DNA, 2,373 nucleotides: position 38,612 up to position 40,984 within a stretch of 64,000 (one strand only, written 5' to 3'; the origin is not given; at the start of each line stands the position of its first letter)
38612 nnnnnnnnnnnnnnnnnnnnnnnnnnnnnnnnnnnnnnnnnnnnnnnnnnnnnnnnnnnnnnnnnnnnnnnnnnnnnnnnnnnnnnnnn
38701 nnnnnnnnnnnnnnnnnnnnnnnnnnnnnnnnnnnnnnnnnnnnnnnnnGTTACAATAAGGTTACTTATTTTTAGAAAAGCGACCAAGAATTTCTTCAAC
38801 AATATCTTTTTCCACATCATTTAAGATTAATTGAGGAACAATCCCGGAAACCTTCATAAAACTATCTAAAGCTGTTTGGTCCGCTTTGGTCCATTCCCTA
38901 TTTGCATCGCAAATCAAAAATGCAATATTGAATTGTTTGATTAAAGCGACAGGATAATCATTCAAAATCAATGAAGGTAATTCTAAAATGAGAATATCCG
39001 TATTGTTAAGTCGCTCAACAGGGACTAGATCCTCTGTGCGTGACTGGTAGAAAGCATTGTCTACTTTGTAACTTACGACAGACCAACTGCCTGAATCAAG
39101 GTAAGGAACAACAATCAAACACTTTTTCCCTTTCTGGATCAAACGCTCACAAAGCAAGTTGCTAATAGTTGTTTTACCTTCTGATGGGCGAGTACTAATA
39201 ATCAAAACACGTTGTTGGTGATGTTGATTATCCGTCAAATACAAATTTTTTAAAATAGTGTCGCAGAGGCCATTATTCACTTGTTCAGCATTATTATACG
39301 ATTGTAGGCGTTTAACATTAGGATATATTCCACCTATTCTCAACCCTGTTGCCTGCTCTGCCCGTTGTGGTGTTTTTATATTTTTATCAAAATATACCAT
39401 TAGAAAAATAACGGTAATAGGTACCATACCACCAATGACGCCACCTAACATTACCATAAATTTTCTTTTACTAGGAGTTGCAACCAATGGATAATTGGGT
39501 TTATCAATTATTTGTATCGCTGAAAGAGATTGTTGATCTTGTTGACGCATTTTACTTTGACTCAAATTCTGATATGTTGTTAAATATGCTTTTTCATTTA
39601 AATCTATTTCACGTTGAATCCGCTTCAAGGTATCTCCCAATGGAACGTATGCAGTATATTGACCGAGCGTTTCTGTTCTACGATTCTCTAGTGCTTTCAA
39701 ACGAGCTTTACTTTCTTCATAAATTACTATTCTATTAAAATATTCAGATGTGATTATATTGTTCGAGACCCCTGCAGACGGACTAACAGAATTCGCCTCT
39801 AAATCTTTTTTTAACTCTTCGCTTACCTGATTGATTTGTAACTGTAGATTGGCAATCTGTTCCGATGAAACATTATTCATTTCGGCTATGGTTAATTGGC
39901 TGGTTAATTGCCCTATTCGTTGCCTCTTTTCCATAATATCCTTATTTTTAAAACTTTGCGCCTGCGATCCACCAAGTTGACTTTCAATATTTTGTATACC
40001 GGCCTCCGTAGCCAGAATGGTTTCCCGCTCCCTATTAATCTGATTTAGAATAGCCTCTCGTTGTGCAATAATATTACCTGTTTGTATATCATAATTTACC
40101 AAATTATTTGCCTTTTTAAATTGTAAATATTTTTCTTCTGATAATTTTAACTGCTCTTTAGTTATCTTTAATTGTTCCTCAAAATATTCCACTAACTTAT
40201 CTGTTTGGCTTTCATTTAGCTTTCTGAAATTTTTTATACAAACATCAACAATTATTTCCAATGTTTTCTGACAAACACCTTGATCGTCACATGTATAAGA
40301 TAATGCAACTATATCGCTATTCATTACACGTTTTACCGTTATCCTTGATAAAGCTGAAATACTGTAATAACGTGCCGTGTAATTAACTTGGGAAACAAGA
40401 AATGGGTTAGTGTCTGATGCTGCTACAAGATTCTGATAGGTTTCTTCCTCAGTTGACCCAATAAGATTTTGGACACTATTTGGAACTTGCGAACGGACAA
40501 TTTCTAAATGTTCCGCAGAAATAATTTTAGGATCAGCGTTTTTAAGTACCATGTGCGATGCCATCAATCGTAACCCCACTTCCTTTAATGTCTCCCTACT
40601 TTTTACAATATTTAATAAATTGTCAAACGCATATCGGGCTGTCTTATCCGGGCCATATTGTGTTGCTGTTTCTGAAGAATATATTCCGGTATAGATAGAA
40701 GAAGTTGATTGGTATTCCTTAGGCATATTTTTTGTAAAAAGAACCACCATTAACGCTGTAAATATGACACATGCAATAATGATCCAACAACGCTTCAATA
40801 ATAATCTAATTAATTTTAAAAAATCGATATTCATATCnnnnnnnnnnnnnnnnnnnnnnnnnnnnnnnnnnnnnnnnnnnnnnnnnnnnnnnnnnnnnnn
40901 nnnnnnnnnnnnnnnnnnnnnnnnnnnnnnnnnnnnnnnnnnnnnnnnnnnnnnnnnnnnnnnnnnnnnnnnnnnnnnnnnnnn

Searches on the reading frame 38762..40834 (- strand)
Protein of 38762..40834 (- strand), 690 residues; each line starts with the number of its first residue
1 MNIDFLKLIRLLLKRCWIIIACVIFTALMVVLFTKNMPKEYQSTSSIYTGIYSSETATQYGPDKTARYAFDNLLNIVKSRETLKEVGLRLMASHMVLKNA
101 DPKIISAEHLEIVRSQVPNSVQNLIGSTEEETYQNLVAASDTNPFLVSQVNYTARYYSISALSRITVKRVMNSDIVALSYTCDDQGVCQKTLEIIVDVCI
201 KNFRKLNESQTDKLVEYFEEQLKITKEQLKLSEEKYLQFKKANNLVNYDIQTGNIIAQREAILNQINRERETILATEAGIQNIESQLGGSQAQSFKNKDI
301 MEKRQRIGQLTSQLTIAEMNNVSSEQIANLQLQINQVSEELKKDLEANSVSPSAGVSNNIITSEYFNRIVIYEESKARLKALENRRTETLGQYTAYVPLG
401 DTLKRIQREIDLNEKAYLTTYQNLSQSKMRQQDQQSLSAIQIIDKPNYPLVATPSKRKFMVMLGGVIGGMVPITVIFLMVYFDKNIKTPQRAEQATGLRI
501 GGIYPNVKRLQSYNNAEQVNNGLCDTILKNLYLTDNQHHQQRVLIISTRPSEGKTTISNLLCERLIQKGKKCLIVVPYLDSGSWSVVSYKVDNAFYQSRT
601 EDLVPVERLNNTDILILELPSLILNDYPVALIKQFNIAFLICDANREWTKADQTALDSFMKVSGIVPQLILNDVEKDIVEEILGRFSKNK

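Call 3: search_protein_families(library=pfam, proteins=[window:38762-40834:-], max_evalue=0.01)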
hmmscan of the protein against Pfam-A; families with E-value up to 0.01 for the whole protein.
window:38762-40834:- (690 aa): 4 families
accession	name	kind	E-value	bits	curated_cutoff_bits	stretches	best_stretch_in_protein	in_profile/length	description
PF02706.20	Wzz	-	1.1e-07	32.5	25.5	1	2-86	2-87/91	Chain length determinant protein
PF13807.11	GNVR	-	2.4e-05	24.6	27.7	1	403-478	7-79/82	G-rich domain on putative tyrosine kinase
PF20720.3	nSTAND3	-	0.00088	19.4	27.2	1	539-574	15-50/155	Novel STAND NTPase 3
PF24883.2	NPHP3_N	-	0.0011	19.6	24.8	0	523-574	2-55/164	Nephrocystin 3, N-terminal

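Call 4: search_protein_families(library=ncbifam, proteins=[window:38762-40834:-], max_evalue=0.01)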
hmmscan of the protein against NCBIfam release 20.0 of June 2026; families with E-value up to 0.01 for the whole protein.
window:38762-40834:- (690 aa): 6 families
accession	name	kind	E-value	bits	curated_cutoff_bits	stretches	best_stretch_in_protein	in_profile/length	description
TIGR03007.1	pepcterm_ChnLen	equivalog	1.6e-15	56.3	278.85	1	163-511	111-467/498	XrtA system polysaccharide chain length determinant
TIGR01006.1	polys_exp_MPA1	subfamily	6.2e-08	32.4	296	1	441-507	158-224/226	CspC family polysaccharide chain length determinant protein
TIGR03017.1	EpsF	equivalog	2.9e-07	29.6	422.75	1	163-490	121-429/444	chain length determinant protein EpsF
NF008568.0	PRK11519.1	equivalog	1.7e-05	23.2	1068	1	378-495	347-462/720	tyrosine-protein kinase Wzc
NF007350.0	PRK09841.1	equivalog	0.00024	19.4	1248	1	150-313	202-357/726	tyrosine-protein kinase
NF006746.0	PRK09270.1-5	subfamily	0.0057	15.6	250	0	535-575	14-55/210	nucleoside/nucleotide kinase family protein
